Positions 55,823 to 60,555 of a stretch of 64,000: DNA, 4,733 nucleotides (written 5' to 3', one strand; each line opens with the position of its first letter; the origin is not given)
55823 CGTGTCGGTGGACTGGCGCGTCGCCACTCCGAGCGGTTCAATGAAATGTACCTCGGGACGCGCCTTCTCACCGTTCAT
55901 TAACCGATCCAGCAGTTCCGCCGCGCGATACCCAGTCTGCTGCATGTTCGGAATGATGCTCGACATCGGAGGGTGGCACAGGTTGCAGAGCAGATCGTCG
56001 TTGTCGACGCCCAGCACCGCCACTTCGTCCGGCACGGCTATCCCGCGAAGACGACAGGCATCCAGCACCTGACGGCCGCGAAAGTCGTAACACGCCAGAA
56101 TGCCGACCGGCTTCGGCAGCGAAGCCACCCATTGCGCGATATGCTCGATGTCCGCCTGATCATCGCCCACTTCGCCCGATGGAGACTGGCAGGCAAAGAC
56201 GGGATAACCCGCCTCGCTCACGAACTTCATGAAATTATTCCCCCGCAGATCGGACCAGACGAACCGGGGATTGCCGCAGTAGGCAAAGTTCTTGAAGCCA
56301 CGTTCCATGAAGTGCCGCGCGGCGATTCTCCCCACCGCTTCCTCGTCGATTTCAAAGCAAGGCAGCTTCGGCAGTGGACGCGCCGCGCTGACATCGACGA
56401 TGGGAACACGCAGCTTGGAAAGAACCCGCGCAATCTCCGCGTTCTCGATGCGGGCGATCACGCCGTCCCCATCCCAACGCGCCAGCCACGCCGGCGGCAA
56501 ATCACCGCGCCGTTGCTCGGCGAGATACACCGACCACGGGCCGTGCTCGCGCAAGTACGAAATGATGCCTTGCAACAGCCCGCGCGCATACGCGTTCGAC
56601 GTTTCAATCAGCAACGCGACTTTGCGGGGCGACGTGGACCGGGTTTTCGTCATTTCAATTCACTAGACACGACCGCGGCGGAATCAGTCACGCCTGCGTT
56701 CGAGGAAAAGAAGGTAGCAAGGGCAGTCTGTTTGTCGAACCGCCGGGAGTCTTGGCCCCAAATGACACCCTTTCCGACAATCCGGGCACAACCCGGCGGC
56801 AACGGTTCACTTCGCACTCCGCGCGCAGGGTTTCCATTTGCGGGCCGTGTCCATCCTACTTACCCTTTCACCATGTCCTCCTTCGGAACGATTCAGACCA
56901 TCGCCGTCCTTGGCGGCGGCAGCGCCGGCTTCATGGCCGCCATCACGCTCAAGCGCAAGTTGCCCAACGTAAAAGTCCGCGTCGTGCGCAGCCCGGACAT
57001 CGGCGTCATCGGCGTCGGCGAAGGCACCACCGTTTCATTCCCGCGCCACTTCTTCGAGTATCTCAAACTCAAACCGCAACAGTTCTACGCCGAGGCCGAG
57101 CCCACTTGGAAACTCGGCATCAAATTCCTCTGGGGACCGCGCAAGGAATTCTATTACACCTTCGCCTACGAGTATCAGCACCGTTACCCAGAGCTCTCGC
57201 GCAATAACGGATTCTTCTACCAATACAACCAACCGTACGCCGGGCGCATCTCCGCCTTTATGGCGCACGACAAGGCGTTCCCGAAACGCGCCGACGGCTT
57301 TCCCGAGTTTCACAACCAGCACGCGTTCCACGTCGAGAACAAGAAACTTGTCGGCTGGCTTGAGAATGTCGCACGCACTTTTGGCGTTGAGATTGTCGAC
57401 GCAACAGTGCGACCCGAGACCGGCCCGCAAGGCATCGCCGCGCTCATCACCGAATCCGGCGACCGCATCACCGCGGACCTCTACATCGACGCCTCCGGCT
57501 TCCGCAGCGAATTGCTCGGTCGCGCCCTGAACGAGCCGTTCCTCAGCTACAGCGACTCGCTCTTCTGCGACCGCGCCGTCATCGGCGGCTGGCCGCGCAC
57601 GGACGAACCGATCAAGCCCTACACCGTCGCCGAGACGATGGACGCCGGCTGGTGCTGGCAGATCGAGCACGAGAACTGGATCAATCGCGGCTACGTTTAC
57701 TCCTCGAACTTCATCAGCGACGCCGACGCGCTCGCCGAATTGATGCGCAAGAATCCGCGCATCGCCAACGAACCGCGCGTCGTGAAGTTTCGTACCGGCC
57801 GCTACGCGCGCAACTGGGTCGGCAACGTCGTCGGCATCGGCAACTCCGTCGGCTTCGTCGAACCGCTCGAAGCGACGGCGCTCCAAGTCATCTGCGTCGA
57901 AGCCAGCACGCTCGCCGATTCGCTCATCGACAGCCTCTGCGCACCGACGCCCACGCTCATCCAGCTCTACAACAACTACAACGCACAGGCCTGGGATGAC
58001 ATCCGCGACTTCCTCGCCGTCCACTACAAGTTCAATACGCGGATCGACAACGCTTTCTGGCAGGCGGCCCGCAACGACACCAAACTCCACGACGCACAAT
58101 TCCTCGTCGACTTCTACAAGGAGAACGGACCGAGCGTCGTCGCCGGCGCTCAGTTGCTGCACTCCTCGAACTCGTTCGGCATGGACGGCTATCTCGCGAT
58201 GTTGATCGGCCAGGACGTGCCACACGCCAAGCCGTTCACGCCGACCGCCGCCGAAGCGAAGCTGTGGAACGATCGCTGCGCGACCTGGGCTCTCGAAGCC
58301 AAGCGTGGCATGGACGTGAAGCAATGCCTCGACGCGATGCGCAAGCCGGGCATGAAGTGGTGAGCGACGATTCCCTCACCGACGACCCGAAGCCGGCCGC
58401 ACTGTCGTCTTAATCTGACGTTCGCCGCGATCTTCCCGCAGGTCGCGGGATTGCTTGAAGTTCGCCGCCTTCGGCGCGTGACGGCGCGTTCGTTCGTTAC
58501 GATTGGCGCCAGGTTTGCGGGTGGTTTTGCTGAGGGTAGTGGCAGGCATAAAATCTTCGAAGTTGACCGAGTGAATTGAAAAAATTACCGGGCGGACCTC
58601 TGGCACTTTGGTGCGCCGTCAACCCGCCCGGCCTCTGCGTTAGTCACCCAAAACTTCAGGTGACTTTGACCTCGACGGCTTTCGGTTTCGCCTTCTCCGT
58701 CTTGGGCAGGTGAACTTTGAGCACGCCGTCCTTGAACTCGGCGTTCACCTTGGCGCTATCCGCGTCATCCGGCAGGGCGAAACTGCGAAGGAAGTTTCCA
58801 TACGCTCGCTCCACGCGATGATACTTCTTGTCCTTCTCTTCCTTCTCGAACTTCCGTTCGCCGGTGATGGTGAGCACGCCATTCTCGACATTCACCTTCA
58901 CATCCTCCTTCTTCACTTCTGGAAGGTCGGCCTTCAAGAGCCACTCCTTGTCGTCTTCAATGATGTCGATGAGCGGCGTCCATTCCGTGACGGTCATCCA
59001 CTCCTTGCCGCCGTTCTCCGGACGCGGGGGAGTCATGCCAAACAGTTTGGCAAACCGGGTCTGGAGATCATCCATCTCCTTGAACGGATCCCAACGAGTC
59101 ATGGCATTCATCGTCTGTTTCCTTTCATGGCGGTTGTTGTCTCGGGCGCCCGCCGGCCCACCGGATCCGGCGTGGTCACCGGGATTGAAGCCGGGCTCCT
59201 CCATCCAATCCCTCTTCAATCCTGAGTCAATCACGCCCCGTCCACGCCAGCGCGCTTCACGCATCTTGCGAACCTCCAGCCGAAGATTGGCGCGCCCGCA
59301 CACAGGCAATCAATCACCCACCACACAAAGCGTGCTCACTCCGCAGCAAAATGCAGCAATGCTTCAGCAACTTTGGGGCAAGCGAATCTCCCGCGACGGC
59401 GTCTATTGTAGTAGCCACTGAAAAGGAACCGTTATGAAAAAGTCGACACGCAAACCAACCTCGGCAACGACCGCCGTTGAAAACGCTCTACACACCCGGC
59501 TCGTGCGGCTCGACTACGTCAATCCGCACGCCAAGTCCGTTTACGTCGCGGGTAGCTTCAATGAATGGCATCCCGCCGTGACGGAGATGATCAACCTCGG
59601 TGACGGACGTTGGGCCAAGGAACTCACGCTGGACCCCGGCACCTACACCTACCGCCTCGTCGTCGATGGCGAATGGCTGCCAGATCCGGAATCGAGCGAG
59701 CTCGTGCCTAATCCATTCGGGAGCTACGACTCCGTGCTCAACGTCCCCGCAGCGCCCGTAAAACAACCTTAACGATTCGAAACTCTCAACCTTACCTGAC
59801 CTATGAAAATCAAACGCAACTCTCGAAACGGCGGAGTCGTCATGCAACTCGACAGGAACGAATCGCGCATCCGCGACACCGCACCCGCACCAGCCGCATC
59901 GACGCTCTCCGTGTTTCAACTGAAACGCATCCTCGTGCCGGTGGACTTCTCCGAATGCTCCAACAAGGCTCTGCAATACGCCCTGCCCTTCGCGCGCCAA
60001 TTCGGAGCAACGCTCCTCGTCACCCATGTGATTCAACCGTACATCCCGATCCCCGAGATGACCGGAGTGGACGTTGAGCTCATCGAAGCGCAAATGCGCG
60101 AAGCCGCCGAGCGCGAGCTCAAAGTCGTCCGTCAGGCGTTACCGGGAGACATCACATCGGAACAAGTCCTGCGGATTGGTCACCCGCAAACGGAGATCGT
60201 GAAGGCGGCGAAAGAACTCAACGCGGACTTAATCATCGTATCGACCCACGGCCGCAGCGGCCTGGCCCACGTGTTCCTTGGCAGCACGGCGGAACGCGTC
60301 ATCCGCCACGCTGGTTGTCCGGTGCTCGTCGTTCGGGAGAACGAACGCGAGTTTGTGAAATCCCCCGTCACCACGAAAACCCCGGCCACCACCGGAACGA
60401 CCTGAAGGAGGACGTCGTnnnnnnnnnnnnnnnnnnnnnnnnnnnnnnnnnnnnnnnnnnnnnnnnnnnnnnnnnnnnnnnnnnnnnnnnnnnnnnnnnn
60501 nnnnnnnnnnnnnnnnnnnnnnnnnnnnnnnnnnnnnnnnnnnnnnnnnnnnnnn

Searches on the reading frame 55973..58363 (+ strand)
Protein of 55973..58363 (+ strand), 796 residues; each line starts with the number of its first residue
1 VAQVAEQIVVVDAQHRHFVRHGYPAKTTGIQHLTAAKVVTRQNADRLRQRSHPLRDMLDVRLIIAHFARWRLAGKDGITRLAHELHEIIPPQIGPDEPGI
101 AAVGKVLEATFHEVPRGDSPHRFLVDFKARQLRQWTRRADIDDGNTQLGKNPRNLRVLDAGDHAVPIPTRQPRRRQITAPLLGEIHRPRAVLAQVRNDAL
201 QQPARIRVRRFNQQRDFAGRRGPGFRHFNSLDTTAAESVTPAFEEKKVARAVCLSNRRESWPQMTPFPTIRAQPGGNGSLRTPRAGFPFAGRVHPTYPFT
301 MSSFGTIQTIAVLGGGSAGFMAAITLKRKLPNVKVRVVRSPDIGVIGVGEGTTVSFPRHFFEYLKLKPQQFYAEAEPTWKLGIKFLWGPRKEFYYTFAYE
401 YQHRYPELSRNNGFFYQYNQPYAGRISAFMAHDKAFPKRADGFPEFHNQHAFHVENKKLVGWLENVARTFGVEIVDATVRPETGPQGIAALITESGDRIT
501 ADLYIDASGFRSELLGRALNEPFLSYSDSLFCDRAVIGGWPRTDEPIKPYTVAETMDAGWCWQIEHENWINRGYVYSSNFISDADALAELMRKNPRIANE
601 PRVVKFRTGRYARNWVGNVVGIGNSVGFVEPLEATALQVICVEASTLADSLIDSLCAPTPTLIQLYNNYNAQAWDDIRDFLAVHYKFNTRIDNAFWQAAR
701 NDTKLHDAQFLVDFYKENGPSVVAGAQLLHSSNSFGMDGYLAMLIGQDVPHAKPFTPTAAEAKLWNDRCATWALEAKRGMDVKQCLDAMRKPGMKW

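Call 87: search_protein_families(library=pfam, proteins=[window:55973-58363:+], max_evalue=0.001)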
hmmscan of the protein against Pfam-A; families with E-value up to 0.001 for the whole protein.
window:55973-58363:+ (796 aa): 3 families
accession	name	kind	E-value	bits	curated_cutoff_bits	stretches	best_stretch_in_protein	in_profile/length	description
PF04820.20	Trp_halogenase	-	4.2e-100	336.2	21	1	310-751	2-447/458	Tryptophan halogenase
PF01266.30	DAO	-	3.5e-05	24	27.9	1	310-522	2-216/353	FAD dependent oxidoreductase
PF07992.20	Pyr_redox_2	-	0.00034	20.6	26.1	0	309-339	2-30/291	Pyridine nucleotide-disulphide oxidoreductase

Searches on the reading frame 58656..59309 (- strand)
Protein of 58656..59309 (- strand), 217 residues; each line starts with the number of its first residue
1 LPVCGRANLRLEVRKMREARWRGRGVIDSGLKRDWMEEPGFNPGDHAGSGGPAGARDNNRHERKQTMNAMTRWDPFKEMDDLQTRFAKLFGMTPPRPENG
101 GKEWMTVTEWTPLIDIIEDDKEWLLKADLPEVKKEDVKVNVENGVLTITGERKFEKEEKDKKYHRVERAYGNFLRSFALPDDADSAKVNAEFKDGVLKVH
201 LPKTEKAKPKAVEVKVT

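Call 100: search_protein_families(library=pfam, proteins=[window:58656-59309:-], max_evalue=0.0001)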
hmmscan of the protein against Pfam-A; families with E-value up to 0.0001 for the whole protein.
window:58656-59309:- (217 aa): 2 families
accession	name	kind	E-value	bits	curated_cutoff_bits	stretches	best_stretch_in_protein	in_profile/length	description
PF00011.27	HSP20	-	6.8e-29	100.4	20.8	1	115-214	1-101/102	Hsp20/alpha crystallin family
PF17886.7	ArsA_HSP20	-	7.1e-08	32.3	22.5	1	120-200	1-62/63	HSP20-like domain found in ArsA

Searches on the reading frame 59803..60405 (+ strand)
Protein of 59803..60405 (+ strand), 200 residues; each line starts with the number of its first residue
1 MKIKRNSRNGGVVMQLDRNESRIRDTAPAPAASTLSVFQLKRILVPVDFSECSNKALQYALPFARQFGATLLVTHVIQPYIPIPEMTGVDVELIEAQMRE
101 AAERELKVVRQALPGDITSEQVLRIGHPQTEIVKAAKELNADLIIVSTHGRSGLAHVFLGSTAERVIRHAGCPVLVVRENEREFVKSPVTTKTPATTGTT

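Call 100: search_protein_families(library=pfam, proteins=[window:59803-60405:+], max_evalue=0.0001)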
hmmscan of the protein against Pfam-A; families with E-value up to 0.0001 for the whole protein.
window:59803-60405:+ (200 aa): 1 family
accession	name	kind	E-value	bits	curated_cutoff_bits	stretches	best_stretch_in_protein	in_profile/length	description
PF00582.32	Usp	-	1.9e-39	135.9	24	1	41-178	3-141/141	Universal stress protein family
